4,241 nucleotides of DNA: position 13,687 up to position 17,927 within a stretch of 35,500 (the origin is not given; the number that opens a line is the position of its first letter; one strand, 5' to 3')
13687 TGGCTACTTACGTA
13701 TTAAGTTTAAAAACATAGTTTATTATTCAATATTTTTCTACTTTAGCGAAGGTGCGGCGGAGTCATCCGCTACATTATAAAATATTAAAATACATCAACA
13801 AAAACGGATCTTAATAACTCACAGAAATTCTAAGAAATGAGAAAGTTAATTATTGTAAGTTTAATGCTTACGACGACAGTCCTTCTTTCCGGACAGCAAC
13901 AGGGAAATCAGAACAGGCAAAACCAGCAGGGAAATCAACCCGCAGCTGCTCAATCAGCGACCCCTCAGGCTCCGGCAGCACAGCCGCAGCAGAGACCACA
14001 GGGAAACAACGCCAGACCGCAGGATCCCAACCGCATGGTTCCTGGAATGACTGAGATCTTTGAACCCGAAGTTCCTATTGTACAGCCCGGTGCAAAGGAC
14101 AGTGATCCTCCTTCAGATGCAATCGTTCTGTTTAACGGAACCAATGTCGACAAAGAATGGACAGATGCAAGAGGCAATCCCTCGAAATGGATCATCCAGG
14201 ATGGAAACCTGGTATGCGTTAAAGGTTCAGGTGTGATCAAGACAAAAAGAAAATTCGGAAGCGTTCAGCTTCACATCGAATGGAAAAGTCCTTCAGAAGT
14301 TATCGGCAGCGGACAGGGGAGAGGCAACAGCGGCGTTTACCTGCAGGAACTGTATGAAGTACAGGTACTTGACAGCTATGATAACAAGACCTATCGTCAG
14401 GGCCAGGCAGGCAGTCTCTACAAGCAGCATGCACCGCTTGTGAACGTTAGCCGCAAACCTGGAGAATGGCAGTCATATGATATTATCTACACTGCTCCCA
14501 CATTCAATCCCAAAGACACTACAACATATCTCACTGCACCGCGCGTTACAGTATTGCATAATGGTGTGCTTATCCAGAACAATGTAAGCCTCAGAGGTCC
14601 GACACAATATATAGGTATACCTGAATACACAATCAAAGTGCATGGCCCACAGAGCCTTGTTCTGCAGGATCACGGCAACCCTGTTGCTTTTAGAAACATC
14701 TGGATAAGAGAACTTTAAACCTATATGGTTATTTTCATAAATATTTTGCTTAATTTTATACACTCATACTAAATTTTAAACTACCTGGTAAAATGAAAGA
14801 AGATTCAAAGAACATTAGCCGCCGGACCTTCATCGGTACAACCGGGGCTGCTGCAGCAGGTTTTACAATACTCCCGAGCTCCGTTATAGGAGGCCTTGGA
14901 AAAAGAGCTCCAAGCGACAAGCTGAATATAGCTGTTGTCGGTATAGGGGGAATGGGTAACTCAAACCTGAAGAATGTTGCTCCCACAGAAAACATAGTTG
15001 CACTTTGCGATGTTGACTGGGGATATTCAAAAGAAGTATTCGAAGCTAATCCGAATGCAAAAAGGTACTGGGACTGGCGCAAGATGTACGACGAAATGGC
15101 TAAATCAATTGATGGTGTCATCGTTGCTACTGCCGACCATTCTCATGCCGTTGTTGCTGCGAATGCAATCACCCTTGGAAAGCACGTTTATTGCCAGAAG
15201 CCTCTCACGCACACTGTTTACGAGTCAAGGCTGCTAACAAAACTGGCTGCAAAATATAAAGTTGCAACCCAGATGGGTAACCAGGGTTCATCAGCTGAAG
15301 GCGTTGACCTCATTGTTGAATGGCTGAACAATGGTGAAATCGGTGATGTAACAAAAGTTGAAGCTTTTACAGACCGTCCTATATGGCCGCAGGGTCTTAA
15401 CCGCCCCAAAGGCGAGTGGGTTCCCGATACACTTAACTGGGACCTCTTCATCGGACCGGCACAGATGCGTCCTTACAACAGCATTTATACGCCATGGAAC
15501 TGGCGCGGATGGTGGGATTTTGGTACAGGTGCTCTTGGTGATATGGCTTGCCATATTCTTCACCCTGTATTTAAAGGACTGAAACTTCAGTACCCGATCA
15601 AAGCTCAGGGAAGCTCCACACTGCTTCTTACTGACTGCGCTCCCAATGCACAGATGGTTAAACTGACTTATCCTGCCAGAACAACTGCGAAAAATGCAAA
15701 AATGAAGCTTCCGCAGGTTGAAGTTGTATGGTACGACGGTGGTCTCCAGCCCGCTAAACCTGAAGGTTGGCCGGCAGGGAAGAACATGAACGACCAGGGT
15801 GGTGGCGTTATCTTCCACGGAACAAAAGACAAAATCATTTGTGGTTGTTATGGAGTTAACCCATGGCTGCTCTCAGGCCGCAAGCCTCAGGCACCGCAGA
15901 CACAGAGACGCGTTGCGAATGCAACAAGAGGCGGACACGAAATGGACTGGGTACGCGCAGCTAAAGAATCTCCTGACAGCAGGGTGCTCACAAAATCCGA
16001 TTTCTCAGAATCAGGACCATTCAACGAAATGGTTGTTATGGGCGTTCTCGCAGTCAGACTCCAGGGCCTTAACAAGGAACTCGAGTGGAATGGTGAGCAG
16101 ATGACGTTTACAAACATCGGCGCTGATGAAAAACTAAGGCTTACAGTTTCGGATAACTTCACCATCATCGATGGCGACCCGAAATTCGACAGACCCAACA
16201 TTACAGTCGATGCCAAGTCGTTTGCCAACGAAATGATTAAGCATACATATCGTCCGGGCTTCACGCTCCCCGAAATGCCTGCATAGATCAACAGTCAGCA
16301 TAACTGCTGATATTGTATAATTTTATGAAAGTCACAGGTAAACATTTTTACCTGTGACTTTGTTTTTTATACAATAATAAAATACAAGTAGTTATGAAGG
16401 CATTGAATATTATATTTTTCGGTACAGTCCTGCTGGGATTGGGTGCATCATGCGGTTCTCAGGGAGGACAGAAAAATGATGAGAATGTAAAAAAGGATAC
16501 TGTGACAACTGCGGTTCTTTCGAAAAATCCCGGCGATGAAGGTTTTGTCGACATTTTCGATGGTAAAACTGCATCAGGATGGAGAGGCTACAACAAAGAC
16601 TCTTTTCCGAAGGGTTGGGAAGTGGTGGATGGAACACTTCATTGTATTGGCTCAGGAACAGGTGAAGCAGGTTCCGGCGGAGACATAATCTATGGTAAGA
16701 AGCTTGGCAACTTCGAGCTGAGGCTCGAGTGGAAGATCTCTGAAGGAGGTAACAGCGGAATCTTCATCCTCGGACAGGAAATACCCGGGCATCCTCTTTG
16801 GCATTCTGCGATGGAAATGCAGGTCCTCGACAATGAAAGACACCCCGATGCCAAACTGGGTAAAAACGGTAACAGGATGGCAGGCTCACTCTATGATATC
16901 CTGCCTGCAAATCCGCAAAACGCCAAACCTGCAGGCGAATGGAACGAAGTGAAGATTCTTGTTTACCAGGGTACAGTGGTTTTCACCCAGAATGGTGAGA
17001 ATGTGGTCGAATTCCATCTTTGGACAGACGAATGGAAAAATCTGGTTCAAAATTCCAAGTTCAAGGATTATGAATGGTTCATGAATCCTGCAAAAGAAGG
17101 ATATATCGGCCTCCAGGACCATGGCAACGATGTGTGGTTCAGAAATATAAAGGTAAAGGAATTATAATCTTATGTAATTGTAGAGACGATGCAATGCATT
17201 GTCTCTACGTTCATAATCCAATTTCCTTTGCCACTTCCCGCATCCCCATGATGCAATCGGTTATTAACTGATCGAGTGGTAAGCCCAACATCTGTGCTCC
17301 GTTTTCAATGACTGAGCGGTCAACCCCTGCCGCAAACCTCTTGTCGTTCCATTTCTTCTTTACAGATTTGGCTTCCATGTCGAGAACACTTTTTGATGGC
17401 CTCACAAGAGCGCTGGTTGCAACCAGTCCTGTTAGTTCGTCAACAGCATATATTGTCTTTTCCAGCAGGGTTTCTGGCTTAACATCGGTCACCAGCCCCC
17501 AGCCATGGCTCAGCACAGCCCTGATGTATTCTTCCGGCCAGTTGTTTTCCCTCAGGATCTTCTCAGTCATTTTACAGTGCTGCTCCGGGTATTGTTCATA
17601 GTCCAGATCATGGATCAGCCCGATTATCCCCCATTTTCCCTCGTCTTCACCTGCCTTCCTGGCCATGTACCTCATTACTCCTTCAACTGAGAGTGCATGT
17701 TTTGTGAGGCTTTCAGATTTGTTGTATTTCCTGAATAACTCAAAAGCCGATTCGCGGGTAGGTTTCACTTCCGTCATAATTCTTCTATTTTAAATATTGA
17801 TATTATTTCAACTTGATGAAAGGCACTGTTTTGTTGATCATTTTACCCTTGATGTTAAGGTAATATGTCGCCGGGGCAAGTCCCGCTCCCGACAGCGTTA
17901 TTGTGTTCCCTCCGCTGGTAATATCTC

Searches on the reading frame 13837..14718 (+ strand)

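Call 26: search_protein_families(library=pfam, proteins=[window:13837-14718:+], max_evalue=0.001)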
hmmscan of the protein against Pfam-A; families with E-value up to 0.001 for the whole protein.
window:13837-14718:+ (293 aa): 1 family
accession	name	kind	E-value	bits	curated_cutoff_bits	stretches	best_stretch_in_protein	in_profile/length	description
PF06439.18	3keto-disac_hyd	-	3.3e-39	135.3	26.8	1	95-291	2-187/187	3-keto-disaccharide hydrolase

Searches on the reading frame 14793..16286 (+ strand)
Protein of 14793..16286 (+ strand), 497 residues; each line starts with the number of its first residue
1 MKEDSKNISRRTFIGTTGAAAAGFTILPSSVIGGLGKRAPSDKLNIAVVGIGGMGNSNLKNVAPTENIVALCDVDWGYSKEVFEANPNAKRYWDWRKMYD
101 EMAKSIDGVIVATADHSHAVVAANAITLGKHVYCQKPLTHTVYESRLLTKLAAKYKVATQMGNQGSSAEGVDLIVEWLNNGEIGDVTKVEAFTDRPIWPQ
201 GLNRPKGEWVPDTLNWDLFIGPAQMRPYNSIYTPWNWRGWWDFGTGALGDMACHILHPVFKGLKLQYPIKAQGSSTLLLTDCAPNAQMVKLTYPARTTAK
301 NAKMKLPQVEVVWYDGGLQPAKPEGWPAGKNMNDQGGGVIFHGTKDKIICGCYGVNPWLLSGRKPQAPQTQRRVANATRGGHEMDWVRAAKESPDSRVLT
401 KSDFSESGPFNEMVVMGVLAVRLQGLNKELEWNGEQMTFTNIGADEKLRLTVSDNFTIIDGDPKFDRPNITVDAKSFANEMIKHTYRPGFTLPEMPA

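Call 26: search_protein_families(library=pfam, proteins=[window:14793-16286:+], max_evalue=0.001)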
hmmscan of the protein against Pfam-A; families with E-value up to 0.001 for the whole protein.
window:14793-16286:+ (497 aa): 3 families
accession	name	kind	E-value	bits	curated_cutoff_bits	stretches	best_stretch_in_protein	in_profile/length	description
PF01408.29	GFO_IDH_MocA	-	1.8e-15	58.1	24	1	44-162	1-119/120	Oxidoreductase family, NAD-binding Rossmann fold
PF19051.5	GFO_IDH_MocA_C2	-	5.7e-14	52.7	23.3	1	187-260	26-98/254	Oxidoreductase family, C-terminal alpha/beta domain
PF22725.1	GFO_IDH_MocA_C3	-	3.4e-05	24.3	27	0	227-256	28-54/124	GFO/IDH/MocA C-terminal domain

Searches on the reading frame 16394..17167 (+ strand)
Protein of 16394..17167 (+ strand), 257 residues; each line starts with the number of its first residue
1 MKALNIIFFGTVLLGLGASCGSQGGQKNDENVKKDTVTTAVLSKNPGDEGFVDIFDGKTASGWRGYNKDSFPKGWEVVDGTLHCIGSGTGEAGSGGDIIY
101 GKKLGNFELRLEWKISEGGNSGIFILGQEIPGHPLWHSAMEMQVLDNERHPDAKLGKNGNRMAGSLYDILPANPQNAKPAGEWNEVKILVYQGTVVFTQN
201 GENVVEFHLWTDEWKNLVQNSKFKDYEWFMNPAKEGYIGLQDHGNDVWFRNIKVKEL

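Call 26: search_protein_families(library=pfam, proteins=[window:16394-17167:+], max_evalue=0.001)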
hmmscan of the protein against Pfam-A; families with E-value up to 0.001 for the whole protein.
window:16394-17167:+ (257 aa): 1 family
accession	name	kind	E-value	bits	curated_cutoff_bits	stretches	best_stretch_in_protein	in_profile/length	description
PF06439.18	3keto-disac_hyd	-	1.2e-51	175.9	26.8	1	50-255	1-187/187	3-keto-disaccharide hydrolase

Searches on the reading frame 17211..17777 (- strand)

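Call 26: search_protein_families(library=pfam, proteins=[window:17211-17777:-], max_evalue=0.001)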
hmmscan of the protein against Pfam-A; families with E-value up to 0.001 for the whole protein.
window:17211-17777:- (188 aa): 1 family
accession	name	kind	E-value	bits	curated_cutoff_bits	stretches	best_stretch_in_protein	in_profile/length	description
PF01966.28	HD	-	2.1e-06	28.5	22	1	26-116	3-114/116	HD domain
